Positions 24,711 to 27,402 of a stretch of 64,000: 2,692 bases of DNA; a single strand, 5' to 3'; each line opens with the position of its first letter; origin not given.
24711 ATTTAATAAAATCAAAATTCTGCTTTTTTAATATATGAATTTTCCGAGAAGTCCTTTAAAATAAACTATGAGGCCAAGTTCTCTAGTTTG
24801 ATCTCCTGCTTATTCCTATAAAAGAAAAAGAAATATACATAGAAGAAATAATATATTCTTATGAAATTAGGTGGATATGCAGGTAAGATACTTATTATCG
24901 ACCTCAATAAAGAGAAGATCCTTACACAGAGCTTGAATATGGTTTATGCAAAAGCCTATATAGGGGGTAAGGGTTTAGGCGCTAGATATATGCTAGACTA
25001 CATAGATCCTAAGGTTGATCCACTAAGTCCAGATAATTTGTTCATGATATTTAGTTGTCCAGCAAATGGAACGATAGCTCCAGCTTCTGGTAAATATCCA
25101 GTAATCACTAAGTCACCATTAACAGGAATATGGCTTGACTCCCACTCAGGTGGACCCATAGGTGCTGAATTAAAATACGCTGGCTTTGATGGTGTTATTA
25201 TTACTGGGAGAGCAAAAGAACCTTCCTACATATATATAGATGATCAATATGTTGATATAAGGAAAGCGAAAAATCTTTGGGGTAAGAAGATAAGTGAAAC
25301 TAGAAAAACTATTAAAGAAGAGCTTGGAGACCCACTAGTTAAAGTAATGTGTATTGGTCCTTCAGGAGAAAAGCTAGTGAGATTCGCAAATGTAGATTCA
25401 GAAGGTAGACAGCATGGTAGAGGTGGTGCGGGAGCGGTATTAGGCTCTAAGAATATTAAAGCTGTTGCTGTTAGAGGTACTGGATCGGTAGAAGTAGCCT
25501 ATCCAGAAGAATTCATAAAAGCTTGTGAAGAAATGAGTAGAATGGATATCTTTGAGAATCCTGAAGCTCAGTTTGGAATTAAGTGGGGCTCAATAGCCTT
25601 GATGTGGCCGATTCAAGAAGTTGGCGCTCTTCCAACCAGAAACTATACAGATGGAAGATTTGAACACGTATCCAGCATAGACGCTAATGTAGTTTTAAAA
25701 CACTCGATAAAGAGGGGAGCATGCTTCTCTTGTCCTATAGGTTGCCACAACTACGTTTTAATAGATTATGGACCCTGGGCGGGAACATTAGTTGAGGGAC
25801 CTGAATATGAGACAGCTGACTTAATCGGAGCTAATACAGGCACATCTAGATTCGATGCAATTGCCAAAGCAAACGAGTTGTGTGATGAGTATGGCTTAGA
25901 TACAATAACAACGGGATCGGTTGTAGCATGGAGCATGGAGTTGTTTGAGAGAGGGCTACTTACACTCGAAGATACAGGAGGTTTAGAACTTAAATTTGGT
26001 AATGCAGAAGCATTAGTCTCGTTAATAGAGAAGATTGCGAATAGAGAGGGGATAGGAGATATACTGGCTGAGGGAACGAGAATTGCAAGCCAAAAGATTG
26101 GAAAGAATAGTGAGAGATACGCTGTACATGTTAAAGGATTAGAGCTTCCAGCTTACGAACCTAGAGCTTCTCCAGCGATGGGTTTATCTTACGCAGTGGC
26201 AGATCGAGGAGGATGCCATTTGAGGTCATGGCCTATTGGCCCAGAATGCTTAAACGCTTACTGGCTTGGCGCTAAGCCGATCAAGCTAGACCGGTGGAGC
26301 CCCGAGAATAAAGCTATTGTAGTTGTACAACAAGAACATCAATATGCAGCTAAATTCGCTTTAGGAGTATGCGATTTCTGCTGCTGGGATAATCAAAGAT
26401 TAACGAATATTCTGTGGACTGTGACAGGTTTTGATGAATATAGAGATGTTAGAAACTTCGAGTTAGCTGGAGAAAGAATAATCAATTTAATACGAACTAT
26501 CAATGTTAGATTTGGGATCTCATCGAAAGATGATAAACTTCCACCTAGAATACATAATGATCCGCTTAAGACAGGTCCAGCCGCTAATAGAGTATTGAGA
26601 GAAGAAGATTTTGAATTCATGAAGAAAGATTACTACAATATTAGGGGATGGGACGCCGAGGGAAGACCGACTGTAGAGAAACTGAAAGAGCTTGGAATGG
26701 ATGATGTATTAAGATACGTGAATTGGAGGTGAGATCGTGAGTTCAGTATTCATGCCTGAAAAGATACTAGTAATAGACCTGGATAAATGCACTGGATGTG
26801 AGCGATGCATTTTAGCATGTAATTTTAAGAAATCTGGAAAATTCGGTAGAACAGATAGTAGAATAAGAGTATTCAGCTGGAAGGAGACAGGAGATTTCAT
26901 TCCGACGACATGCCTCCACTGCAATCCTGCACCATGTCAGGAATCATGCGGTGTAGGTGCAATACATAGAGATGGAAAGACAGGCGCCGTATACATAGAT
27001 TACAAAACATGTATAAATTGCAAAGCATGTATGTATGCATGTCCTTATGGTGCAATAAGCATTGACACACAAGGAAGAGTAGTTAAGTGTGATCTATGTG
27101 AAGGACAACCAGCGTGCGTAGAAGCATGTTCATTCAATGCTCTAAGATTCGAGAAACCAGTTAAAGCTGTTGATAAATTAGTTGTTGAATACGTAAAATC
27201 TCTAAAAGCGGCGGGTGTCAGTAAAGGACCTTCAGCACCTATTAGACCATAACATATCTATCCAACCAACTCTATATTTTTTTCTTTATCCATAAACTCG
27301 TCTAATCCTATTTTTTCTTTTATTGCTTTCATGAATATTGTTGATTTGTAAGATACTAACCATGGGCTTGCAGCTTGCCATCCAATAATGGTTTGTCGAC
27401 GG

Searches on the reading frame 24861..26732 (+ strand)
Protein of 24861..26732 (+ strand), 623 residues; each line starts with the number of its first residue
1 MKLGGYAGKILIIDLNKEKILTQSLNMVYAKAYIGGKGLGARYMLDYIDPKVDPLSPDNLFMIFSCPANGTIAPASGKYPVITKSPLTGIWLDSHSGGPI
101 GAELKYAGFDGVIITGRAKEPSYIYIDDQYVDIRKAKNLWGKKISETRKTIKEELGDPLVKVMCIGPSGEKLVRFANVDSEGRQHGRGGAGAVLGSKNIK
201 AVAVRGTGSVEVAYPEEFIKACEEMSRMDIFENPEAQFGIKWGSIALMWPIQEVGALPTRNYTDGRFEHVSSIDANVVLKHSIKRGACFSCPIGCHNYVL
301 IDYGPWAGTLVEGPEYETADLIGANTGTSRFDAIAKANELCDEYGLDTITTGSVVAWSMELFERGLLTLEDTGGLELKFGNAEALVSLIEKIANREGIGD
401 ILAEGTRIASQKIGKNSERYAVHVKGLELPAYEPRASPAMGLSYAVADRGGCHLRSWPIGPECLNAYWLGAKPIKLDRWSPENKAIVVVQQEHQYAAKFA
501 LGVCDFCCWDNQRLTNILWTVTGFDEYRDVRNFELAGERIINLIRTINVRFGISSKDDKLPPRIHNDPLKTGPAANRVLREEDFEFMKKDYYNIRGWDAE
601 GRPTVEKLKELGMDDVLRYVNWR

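Call 70: search_protein_families(library=pfam, proteins=[window:24861-26732:+], max_evalue=0.00001)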
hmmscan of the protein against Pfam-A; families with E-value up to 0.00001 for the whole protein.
window:24861-26732:+ (623 aa): 2 families
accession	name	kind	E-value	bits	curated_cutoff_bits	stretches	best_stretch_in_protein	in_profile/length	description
PF01314.23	AFOR_C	-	1.3e-125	419.9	27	1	229-613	9-385/385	Aldehyde ferredoxin oxidoreductase, domains 2 & 3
PF02730.20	AFOR_N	-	1.9e-72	243.6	29.8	1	8-207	1-199/199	Aldehyde ferredoxin oxidoreductase, N-terminal domain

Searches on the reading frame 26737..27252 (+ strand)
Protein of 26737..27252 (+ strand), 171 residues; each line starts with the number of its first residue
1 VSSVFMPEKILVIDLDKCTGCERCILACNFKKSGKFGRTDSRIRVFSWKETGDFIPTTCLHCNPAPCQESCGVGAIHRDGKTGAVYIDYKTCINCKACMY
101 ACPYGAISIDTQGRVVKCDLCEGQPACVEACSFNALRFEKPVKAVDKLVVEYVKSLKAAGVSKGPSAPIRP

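Call 70: search_protein_families(library=pfam, proteins=[window:26737-27252:+], max_evalue=0.00001)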
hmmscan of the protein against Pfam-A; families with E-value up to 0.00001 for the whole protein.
window:26737-27252:+ (171 aa): 9 families
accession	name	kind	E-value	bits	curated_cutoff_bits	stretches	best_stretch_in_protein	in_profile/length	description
PF12838.12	Fer4_7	-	7.2e-17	62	27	1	58-106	1-52/52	4Fe-4S dicluster domain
PF13247.11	Fer4_11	-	1.9e-16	60.5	26.2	1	53-139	4-98/100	4Fe-4S dicluster domain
PF12837.12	Fer4_6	-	2.3e-13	49.8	25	1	85-107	2-24/24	4Fe-4S binding domain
PF13237.11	Fer4_10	-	3.3e-13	49.8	25.5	1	85-131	2-52/53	4Fe-4S dicluster domain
PF12797.12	Fer4_2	-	6.7e-12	45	24.5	1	84-104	2-22/22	4Fe-4S binding domain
PF00037.32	Fer4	-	1.5e-11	44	21.1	1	85-108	1-24/24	4Fe-4S binding domain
PF14697.11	Fer4_21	-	1.4e-08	35.2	35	0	87-134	3-55/59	4Fe-4S dicluster domain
PF13187.11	Fer4_9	-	1.2e-07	32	27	0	92-134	2-50/52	4Fe-4S dicluster domain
PF13484.11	Fer4_16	-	1.8e-06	29.1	30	0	91-116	1-25/66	4Fe-4S double cluster binding domain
